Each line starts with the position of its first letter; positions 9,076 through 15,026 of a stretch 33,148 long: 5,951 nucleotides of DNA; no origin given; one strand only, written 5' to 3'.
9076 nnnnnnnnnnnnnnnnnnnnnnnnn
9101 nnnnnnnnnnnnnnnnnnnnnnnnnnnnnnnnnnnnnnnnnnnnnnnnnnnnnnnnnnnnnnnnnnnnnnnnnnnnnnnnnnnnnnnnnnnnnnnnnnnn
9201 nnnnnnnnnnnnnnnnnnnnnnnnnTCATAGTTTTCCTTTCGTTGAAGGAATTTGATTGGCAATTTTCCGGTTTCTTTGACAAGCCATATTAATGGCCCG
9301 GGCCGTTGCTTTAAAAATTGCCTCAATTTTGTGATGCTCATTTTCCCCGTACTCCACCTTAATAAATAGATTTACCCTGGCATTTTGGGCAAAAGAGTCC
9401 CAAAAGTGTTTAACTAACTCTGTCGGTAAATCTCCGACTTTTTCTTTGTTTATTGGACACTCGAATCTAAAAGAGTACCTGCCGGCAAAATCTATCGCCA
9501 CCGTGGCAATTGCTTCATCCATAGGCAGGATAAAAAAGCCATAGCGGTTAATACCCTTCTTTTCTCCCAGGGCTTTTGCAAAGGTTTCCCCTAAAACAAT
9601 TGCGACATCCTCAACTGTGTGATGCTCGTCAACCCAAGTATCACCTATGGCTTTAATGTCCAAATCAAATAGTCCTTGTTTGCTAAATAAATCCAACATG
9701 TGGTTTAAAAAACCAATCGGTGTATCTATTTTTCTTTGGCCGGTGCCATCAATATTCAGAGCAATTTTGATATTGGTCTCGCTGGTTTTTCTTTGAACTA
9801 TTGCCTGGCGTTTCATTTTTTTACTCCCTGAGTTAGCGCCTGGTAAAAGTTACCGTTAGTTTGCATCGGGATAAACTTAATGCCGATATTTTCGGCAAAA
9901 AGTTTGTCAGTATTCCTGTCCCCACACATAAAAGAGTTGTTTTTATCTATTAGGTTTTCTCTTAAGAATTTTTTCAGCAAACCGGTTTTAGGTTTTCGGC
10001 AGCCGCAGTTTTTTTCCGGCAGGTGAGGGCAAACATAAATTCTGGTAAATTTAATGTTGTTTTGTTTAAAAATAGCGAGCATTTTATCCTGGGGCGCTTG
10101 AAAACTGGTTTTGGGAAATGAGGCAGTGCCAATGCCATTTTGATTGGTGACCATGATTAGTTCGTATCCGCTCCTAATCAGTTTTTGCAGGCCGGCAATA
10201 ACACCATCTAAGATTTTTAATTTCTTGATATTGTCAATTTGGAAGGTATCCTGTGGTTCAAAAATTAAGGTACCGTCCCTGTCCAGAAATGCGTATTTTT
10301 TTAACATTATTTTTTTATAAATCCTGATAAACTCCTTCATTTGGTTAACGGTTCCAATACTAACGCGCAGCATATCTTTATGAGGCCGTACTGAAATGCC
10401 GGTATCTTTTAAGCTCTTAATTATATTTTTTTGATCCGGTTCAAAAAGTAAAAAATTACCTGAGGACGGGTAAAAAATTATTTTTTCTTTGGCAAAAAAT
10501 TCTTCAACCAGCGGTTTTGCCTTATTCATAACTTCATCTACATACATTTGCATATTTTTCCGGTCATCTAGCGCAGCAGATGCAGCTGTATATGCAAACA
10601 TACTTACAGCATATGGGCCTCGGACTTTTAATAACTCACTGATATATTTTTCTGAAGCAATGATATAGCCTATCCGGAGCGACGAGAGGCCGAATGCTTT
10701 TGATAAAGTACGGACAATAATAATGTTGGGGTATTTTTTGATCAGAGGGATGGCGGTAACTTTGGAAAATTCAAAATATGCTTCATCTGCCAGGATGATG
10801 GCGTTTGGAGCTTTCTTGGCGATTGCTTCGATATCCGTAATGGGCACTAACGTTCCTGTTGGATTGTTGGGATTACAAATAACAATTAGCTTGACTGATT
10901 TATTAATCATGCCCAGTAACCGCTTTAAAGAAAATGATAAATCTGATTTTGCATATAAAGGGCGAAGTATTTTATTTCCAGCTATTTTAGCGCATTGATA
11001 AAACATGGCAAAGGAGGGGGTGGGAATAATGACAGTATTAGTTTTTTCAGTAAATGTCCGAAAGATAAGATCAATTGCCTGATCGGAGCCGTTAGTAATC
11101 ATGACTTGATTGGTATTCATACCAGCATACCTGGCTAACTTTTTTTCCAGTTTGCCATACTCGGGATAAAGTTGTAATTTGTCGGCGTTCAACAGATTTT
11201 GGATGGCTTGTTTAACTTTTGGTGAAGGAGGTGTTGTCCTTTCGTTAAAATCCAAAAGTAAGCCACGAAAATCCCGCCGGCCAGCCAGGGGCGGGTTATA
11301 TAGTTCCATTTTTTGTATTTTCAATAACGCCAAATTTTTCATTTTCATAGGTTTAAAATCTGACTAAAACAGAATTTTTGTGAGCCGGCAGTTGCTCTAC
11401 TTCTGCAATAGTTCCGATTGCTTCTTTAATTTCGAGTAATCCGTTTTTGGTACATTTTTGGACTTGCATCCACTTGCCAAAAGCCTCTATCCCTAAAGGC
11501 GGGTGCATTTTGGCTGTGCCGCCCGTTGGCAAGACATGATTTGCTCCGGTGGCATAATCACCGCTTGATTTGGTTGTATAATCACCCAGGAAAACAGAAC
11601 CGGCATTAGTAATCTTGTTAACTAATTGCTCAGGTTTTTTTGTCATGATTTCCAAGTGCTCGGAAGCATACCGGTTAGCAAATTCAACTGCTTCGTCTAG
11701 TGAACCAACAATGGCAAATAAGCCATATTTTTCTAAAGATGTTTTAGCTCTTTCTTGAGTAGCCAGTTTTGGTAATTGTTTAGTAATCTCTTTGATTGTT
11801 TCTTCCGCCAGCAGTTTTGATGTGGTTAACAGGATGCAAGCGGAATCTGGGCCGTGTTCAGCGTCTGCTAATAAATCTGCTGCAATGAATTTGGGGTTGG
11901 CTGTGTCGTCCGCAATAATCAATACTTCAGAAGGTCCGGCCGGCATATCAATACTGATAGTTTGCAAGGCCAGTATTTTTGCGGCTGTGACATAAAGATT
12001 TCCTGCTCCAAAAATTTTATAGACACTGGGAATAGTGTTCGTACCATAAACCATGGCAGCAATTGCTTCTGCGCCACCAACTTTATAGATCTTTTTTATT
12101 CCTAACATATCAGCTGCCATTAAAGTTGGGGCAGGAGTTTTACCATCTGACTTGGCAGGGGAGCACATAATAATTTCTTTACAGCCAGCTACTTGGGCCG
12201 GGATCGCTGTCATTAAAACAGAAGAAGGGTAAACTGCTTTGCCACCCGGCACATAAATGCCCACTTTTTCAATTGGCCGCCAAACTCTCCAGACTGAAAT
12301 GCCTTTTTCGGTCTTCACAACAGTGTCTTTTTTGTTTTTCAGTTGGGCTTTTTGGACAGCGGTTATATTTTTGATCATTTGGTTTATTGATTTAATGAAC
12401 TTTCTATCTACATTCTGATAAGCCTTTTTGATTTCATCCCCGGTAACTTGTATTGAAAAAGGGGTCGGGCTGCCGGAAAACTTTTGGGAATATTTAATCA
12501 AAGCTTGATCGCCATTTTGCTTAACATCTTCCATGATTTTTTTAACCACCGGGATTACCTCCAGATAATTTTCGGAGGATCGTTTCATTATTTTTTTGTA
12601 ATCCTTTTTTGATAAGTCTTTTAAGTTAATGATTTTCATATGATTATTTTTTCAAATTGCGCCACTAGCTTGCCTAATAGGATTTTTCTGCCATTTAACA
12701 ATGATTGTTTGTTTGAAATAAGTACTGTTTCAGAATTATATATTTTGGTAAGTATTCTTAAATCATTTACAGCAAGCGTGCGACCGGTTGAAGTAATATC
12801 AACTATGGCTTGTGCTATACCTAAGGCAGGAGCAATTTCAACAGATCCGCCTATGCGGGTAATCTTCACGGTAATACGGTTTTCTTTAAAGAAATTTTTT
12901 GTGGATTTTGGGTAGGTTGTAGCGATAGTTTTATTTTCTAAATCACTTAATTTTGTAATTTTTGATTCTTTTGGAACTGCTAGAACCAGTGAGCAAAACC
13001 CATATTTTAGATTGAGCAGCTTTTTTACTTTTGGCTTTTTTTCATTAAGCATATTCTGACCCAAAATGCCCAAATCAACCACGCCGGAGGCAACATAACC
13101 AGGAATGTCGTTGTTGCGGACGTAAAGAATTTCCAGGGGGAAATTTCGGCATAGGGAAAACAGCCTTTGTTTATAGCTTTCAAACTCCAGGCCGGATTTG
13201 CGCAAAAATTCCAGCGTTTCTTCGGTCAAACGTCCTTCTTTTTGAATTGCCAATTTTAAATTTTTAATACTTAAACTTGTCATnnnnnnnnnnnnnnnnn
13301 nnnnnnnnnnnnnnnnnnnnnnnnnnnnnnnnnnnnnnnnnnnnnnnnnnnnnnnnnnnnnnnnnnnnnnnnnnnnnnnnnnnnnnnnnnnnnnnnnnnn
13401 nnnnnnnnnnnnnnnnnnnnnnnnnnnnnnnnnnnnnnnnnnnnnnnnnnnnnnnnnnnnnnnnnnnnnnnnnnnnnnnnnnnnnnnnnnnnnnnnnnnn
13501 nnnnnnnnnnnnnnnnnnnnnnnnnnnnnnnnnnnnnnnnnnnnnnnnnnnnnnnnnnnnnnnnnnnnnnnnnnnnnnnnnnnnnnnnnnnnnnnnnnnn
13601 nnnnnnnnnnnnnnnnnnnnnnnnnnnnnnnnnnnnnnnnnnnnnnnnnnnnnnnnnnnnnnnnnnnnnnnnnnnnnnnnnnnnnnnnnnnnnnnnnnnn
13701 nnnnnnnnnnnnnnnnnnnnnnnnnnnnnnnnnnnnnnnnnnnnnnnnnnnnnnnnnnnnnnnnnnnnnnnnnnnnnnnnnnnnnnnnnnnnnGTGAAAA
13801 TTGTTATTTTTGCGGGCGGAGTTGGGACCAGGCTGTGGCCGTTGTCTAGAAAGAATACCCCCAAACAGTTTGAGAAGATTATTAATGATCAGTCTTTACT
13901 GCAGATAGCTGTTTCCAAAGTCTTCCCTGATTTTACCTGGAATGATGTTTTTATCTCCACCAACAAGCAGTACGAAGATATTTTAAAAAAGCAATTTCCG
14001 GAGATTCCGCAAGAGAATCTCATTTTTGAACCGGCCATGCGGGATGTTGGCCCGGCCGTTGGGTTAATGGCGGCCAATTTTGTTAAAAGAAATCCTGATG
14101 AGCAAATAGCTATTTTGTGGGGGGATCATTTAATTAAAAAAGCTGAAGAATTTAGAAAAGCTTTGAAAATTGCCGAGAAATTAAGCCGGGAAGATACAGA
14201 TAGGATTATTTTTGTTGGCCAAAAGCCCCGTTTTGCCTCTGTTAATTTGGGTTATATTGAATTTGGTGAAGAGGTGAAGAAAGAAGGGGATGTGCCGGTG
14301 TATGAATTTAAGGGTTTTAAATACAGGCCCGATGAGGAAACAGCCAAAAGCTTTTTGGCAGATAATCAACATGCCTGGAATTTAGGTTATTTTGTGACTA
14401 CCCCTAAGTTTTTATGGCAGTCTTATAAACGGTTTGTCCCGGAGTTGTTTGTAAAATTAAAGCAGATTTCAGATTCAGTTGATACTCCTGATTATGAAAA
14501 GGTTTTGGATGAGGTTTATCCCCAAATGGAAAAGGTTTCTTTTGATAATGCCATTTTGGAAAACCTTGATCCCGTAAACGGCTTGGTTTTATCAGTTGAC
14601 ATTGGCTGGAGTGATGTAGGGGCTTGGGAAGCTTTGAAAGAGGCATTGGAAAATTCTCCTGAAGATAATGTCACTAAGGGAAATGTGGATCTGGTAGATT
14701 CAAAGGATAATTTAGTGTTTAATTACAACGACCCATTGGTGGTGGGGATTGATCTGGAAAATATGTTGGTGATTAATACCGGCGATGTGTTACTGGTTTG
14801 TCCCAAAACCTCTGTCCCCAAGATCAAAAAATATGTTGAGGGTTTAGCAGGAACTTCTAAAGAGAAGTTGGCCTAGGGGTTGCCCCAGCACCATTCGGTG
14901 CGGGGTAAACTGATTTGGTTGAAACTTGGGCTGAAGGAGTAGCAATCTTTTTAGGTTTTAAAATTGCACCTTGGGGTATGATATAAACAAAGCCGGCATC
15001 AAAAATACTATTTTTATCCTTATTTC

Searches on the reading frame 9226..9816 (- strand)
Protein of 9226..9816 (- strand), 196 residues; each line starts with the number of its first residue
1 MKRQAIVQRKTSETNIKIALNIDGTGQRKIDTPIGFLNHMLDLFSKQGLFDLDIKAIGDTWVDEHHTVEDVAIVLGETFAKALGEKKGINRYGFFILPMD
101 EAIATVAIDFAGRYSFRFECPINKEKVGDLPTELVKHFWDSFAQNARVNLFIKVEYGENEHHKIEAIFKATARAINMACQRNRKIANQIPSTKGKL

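Call 10: search_protein_families(library=ncbifam, proteins=[window:9226-9816:-])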
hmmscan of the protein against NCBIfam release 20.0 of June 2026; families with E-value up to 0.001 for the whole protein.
window:9226-9816:- (196 aa): 13 families
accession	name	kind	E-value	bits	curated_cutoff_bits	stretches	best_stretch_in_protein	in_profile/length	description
NF002116.0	PRK00951.2-6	equivalog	4.9e-79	264.9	269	1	2-196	3-197/197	imidazoleglycerol-phosphate dehydratase HisB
NF002111.0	PRK00951.2-1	equivalog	6.1e-79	264.1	231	1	2-196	3-194/194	imidazoleglycerol-phosphate dehydratase HisB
NF002115.0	PRK00951.2-5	equivalog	1.4e-75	253.4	289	1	1-196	1-195/195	imidazoleglycerol-phosphate dehydratase HisB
NF002109.0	PRK00951.1-5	equivalog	1.2e-72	243.9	278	1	2-196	2-196/196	imidazoleglycerol-phosphate dehydratase HisB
NF003937.0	PRK05446.1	equivalog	2.8e-72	243.7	443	1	2-196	166-355/355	bifunctional histidinol-phosphatase/imidazoleglycerol-phosphate dehydratase HisB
NF002112.0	PRK00951.2-2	equivalog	1.1e-68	230.8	315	1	3-196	2-194/194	imidazoleglycerol-phosphate dehydratase HisB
NF002106.0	PRK00951.1-1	equivalog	1.7e-68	230.2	283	1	2-196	3-197/197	imidazoleglycerol-phosphate dehydratase HisB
NF002107.0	PRK00951.1-2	equivalog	2.6e-68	229.5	267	1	3-195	2-193/194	imidazoleglycerol-phosphate dehydratase HisB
NF002108.0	PRK00951.1-3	equivalog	5.4e-67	225.5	328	1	2-196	9-203/205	imidazoleglycerol-phosphate dehydratase HisB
NF002110.2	PRK00951.1-6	equivalog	9.3e-63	211.6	266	1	3-196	1-199/199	imidazoleglycerol-phosphate dehydratase HisB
NF002113.0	PRK00951.2-3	equivalog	3.8e-60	203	288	1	5-195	4-189/190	imidazoleglycerol-phosphate dehydratase HisB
NF002114.0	PRK00951.2-4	equivalog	5.9e-60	202.1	189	1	7-196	4-190/190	imidazoleglycerol-phosphate dehydratase HisB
NF010121.0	PRK13598.1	equivalog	1.3e-50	171.8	295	1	1-196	1-193/193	imidazoleglycerol-phosphate dehydratase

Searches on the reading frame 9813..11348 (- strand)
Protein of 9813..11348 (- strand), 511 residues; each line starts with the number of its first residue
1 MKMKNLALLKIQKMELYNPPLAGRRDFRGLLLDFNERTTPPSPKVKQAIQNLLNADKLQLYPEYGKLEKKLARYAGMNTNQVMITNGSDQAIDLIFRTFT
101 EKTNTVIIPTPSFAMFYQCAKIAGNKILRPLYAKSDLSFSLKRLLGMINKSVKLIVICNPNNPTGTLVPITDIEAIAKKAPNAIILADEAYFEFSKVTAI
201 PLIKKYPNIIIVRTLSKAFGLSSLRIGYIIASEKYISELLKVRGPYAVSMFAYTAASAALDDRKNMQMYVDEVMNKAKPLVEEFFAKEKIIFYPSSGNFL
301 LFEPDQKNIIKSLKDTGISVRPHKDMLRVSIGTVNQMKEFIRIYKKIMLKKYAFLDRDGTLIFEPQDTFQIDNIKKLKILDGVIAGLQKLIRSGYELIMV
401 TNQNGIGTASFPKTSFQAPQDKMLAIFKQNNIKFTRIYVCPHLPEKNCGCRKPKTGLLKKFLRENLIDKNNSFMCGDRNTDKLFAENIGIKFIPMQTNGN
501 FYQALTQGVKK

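Call 10: search_protein_families(library=ncbifam, proteins=[window:9813-11348:-])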
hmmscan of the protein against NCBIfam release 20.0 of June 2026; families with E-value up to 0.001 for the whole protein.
window:9813-11348:- (511 aa): 84 families (the best 25 are shown)
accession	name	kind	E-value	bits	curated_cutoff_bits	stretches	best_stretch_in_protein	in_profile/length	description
TIGR01141.1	hisC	equivalog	1e-84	284.4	276.55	1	10-347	3-349/349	histidinol-phosphate transaminase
NF002878.0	PRK03321.1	subfamily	1.5e-57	194.9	374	1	12-348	10-349/352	histidinol-phosphate transaminase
NF003937.0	PRK05446.1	equivalog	2.3e-55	188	443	1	349-506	2-159/355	bifunctional histidinol-phosphatase/imidazoleglycerol-phosphate dehydratase HisB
TIGR01261.1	hisB_Nterm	equivalog_domain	3.3e-55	186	140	1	351-498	2-149/161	histidinol-phosphatase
NF002877.0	PRK03317.1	equivalog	9.3e-55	185.9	409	1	31-350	35-369/374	histidinol-phosphate transaminase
NF002726.0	PRK02610.1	equivalog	1.7e-50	172.1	391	1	32-348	33-369/374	histidinol-phosphate transaminase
NF003496.0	PRK05166.1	equivalog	8e-50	169.6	540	1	33-347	42-369/373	histidinol-phosphate transaminase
TIGR01140.1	L_thr_O3P_dcar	equivalog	6.5e-48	163.5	290.55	1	36-331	24-317/331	threonine-phosphate decarboxylase CobD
NF006580.0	PRK09105.1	subfamily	1.7e-45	155.5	444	1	28-349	47-372/375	pyridoxal phosphate-dependent aminotransferase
NF051461.1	pyoverd_PtaA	equivalog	3.6e-40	137.8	500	1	30-345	37-357/359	pyoverdine biosynthesis transaminase PtaA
NF006014.0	PRK08153.1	equivalog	1.7e-37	129.2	510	1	34-345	40-361/370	pyridoxal phosphate-dependent aminotransferase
NF041364.1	GntC_guanitoxin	equivalog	6.6e-37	127.2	415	1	76-305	53-300/356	guanitoxin biosynthesis PLP-dependent (S)-gamma-hydroxy-L-arginine cyclodehydratase GntC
TIGR01656.1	Histidinol-ppas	subfamily_domain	1.1e-36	126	84.15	1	354-492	4-142/149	histidinol-phosphate phosphatase domain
NF005915.1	PRK07908.1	equivalog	1.8e-36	126.2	360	1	32-322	15-302/332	Rv2231c family histidinol phosphate aminotransferase CobC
NF006506.0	PRK08942.1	equivalog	1.1e-32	113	178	1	350-495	3-146/182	D-glycero-beta-D-manno-heptose 1,7-bisphosphate 7-phosphatase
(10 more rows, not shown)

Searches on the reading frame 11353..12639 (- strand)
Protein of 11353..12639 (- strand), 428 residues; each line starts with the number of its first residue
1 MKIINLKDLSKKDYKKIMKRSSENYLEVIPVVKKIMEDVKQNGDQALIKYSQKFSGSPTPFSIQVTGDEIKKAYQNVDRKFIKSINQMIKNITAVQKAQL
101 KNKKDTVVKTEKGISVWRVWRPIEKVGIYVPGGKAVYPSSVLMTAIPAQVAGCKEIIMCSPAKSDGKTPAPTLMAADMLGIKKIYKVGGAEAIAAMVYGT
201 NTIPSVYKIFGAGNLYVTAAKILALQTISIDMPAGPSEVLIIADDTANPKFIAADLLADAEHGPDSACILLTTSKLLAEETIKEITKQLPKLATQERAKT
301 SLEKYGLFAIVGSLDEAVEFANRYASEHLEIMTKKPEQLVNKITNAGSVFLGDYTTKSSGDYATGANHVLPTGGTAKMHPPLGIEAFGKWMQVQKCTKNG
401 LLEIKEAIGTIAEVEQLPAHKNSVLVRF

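Call 10: search_protein_families(library=ncbifam, proteins=[window:11353-12639:-])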
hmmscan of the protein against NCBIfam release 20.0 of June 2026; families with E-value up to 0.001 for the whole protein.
window:11353-12639:- (428 aa): 2 families
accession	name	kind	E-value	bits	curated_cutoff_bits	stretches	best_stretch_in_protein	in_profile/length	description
TIGR00069.1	hisD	equivalog_domain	6.1e-154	513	243.8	1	32-427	1-393/393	histidinol dehydrogenase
NF010343.0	PRK13770.1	equivalog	3.1e-92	309.5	647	1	11-427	4-414/416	histidinol dehydrogenase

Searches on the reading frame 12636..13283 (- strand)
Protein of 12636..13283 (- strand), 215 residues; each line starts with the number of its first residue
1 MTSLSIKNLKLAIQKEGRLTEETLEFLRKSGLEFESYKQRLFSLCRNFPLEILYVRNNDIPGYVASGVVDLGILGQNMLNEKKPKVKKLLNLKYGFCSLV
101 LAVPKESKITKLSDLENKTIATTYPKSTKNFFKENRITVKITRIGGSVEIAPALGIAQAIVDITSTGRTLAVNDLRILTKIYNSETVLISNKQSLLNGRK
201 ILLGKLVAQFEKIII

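Call 10: search_protein_families(library=ncbifam, proteins=[window:12636-13283:-])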
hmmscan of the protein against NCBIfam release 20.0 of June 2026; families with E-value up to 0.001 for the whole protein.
window:12636-13283:- (215 aa): 2 families
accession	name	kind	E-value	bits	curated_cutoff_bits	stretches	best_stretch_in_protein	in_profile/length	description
TIGR00070.1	hisG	equivalog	1.6e-59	200.9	75.75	1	9-189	1-182/183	ATP phosphoribosyltransferase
TIGR01728.1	SsuA_fam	subfamily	0.00074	18.8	163.5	0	65-132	48-118/290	aliphatic sulfonate ABC transporter substrate-binding protein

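Call 11: find_related_loci(query=window:12636-13283:-, collection=genome_contigs, flank=3000)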
Query window:12636-13283:- (215 aa) in genome_contigs; peptide patterns used: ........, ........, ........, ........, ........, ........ (x = any residue, [..] = any of these).
240 stretches matched a pattern; 25 encode a relative of the query (tblastn E <= 1e-3); 25 distinct loci.
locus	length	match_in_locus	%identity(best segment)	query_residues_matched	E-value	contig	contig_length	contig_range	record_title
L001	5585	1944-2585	74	1-214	1e-109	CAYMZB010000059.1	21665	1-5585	MAG TPA_asm: uncultured Gammaproteobacteria bacterium isolate binchicken_co203_489 genome assembly, contig: k141_1945628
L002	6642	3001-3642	73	1-214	6e-105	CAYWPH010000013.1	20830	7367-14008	MAG TPA_asm: uncultured Gammaproteobacteria bacterium isolate SRP302447_co3_825 genome assembly, contig: NODE_7054_lengt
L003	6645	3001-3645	72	1-214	4e-104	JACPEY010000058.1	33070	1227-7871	MAG: Candidatus Daviesbacteria bacterium isolate NC_groundwater_347_Ag_B-0.1um_39_21 GD18-4_B1_scaffold_1143758, whole g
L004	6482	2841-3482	70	1-214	4e-103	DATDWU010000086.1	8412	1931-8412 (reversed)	MAG TPA_asm: Patescibacteria group bacterium isolate SMAG_U8120 k141_922775, whole genome shotgun sequence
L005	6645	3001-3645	68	1-214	9e-100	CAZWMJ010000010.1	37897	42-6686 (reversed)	MAG TPA_asm: uncultured Gammaproteobacteria bacterium isolate binchicken_co38_574 genome assembly, contig: NODE_2279_len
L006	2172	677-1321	69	1-214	5e-104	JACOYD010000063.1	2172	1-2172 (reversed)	MAG: Candidatus Microgenomates bacterium isolate NC_groundwater_170_Ag_S-0.1um_42_15 S4_GD2017_2_S1_scaffold_42719, whol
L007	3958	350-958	69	12-214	2e-97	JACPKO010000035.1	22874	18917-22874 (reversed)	MAG: Candidatus Daviesbacteria bacterium isolate NC_groundwater_496_Ag_S-0.1um_39_16 S35_SO-1_scaffold_122448, whole gen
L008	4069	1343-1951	67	12-214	7e-94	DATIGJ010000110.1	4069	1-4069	MAG TPA_asm: Patescibacteria group bacterium isolate SMAG_U16418 k141_1583998, whole genome shotgun sequence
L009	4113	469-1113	68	1-214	2e-93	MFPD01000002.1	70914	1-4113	MAG: Candidatus Levybacteria bacterium RIFCSPLOWO2_02_FULL_37_18 rifcsplowo2_02_scaffold_1128, whole genome shotgun sequ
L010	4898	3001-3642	64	1-214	7e-90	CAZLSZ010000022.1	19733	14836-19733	MAG TPA_asm: uncultured Gammaproteobacteria bacterium isolate SRP170004_co1_21 genome assembly, contig: NODE_4238_length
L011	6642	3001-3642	62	1-214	4e-87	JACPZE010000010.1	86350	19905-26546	MAG: Candidatus Gottesmanbacteria bacterium isolate NC_groundwater_881_Pr1_S2p5_36_20 Montesol18_S2p5_coassembly_scaffol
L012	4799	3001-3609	65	9-210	7e-85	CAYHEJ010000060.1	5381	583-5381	MAG TPA_asm: uncultured Gammaproteobacteria bacterium isolate ERP119705_co10_156 genome assembly, contig: NODE_11835_len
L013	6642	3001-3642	57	1-214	1e-83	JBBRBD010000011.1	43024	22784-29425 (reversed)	MAG: Patescibacteria group bacterium isolate Co_metawrap_2327 Cmw_2327_k141_15724538_length_43024_cov_11.6305, whole gen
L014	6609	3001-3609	62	8-211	2e-83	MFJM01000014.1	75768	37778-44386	MAG: Candidatus Gottesmanbacteria bacterium RIFCSPHIGHO2_02_FULL_39_14 rifcsphigho2_02_scaffold_1631, whole genome shotg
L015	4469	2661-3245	63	1-195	2e-81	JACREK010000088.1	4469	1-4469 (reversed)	MAG: Candidatus Gottesmanbacteria bacterium isolate NC_groundwater_1697_Pr3_B-0.1um_39_16 SR-2_scaffold_141_1825264, who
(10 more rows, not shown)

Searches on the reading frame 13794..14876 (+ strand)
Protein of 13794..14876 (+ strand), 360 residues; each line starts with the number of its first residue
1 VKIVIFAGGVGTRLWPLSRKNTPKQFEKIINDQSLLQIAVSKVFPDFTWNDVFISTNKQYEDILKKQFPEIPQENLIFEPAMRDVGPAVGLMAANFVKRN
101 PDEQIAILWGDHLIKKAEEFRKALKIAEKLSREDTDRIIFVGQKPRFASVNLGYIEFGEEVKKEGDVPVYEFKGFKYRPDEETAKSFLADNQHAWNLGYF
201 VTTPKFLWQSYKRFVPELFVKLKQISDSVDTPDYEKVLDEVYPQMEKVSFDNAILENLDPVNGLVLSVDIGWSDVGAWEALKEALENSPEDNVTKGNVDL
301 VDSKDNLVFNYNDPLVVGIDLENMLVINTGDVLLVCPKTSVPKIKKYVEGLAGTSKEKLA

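Call 10: search_protein_families(library=ncbifam, proteins=[window:13794-14876:+])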
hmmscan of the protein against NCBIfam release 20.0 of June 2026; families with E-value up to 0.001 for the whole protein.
window:13794-14876:+ (360 aa): 5 families
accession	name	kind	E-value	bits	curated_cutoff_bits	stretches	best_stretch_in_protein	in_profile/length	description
TIGR01479.1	GMP_PMI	equivalog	2.6e-67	227.6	372.95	1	3-356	3-350/467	mannose-1-phosphate guanylyltransferase/mannose-6-phosphate isomerase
NF012004.0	PRK15460.1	equivalog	6.6e-49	166.8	859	1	4-352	9-356/478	mannose-1-phosphate guanyltransferase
TIGR03992.1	Arch_glmU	subfamily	5.5e-06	25.5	292.1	1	1-125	1-119/393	bifunctional sugar-1-phosphate nucleotidylyltransferase/acetyltransferase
NF041173.1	Sug_nt_acttase_Thmprot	equivalog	3.8e-05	22.8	600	1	1-118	1-112/405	bifunctional sugar-1-phosphate nucleotidylyltransferase/acetyltransferase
TIGR01099.1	galU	equivalog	0.00013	21.7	326.8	0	1-44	2-43/261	UTP--glucose-1-phosphate uridylyltransferase GalU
